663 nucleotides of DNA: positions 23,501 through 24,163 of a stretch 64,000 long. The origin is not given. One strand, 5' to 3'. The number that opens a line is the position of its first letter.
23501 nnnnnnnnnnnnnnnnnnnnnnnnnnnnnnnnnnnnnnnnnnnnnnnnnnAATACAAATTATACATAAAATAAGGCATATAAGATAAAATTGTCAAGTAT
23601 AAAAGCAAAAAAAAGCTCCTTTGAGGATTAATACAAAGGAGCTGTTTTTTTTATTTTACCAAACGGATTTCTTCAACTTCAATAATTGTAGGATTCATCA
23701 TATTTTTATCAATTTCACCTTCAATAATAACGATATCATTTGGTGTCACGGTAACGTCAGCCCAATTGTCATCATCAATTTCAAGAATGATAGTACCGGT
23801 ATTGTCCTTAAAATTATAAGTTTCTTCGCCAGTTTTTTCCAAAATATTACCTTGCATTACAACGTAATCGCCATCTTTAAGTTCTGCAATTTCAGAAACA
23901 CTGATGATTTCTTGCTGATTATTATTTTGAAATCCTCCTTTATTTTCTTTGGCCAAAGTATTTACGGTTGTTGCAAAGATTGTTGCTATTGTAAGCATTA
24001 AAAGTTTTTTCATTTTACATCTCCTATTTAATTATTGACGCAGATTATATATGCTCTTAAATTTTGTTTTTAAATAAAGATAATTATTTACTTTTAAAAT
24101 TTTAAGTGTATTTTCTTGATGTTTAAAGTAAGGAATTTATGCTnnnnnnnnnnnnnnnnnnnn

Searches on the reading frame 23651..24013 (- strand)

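Call 57: search_protein_families(library=pfam, proteins=[window:23651-24013:-], max_evalue=0.001)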
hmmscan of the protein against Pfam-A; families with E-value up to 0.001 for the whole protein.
window:23651-24013:- (120 aa): 1 family
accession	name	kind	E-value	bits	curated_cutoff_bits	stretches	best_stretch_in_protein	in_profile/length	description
PF04076.19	BOF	-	1.8e-22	79.8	25.8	1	21-117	8-102/103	Bacterial OB fold (BOF) protein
